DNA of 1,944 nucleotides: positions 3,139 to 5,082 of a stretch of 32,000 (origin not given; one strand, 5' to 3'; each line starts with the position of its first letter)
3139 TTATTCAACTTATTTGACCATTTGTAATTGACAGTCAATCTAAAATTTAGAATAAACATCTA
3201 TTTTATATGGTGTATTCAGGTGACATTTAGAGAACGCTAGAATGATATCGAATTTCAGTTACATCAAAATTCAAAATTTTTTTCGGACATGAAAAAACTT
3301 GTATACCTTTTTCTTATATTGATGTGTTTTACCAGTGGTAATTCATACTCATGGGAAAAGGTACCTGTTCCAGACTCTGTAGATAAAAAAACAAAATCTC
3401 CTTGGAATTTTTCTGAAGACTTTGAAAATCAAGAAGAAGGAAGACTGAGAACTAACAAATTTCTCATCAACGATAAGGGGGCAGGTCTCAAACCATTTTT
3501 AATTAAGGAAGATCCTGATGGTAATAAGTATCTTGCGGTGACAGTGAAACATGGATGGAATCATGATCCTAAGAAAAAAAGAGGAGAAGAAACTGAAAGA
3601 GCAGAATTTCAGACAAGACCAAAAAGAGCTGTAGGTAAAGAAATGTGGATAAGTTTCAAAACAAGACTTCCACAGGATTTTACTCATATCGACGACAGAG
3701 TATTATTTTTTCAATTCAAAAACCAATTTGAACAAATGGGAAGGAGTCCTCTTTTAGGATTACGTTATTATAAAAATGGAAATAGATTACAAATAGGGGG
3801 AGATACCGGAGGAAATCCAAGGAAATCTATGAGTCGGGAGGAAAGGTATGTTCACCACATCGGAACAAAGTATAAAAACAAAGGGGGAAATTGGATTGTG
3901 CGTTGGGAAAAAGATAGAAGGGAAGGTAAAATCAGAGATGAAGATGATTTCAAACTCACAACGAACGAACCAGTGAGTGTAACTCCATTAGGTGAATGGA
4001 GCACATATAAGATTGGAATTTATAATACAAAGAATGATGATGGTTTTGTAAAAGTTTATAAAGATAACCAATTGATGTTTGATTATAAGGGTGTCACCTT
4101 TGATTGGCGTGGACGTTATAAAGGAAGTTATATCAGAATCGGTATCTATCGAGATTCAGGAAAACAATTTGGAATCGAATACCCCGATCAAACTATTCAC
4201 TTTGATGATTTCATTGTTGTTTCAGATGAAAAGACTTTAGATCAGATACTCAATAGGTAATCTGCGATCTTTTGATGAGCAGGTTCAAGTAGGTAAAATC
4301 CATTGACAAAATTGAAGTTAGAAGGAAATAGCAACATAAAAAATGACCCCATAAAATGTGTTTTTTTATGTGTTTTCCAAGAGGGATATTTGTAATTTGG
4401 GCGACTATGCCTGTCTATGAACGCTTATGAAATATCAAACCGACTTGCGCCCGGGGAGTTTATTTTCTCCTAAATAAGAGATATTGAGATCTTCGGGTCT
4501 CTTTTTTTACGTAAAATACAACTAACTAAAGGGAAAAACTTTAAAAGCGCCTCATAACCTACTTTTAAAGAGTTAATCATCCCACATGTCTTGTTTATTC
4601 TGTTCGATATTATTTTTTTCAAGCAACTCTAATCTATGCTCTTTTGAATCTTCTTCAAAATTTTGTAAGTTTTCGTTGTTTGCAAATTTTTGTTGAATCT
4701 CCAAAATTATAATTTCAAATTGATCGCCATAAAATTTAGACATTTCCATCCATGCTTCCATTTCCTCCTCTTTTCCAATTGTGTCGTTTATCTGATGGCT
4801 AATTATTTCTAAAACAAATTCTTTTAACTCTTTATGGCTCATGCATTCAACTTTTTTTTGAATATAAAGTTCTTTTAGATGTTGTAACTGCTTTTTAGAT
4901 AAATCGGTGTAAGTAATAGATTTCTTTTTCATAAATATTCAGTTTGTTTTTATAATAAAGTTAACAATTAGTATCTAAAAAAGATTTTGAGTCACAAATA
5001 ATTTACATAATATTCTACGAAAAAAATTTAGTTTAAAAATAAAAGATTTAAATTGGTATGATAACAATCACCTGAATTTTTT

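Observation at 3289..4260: Island cargo is a secreted polysaccharide-lyase-like / ConA-fold protein in a streamlined photoautotroph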

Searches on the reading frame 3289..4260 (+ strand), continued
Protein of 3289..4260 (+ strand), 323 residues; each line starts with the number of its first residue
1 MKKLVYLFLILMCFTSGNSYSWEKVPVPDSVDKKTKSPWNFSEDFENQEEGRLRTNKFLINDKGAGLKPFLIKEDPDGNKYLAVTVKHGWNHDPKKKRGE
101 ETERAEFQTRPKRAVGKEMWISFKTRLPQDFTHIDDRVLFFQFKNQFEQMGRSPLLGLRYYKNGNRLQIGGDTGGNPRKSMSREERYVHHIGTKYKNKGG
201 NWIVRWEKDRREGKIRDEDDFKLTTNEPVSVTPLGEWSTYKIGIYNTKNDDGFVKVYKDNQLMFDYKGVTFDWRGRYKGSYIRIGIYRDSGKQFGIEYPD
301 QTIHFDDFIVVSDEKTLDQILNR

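Call 80: search_protein_families(library=phrogs, proteins=[window:3289-4257:+], max_evalue=0.01)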
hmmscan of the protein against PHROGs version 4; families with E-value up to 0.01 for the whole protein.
window:3289-4257:+ (323 aa): 0 families

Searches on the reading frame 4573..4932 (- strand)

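Call 4: search_protein_families(library=pfam, proteins=[window:4573-4932:-], max_evalue=1)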
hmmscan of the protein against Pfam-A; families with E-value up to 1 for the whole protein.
window:4573-4932:- (119 aa): 3 families
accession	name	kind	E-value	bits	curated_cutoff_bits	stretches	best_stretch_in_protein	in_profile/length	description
PF24012.1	DUF7326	-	9.8e-17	61.5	27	1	7-82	2-73/76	Family of unknown function (DUF7326)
PF02331.20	P35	-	0.0017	18.3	20.8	1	35-100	173-240/296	Apoptosis preventing protein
PF11460.13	DUF3007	-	0.21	12.3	25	1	5-43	61-95/96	Protein of unknown function (DUF3007)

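Call 5: search_protein_families(library=ncbifam, proteins=[window:4573-4932:-], max_evalue=1)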
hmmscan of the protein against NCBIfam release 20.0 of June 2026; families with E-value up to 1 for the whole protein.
window:4573-4932:- (119 aa): 4 families
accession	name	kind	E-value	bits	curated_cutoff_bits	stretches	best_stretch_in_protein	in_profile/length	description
TIGR00316.1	cdhC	equivalog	0.00072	18.5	355.95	1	33-98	353-417/460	CO dehydrogenase/CO-methylating acetyl-CoA synthase complex subunit beta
TIGR02832.1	spo_yunB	equivalog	0.018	14.6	111.9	1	8-66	13-71/204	sporulation protein YunB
NF003379.0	PRK04456.1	domain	0.028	13.1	372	1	33-105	356-428/464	acetyl-CoA decarbonylase/synthase complex subunit beta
TIGR02449.1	TIGR02449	hypoth_equivalog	0.029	14.7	55.4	1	71-112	8-49/65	TIGR02449 family protein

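Call 79: search_protein_families(library=padloc, proteins=[window:4573-4932:-], max_evalue=0.01)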
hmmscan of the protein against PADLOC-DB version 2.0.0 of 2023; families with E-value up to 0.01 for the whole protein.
window:4573-4932:- (119 aa): 0 families

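Call 80: search_protein_families(library=phrogs, proteins=[window:4573-4932:-], max_evalue=0.01)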
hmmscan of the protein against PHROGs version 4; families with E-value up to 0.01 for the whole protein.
window:4573-4932:- (119 aa): 2 families
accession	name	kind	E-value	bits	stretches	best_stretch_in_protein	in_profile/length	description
phrog_7859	-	unknown function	0.0047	18.1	1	37-113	38-119/137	-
phrog_1352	-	unknown function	0.0059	18.2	0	12-55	5-48/72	-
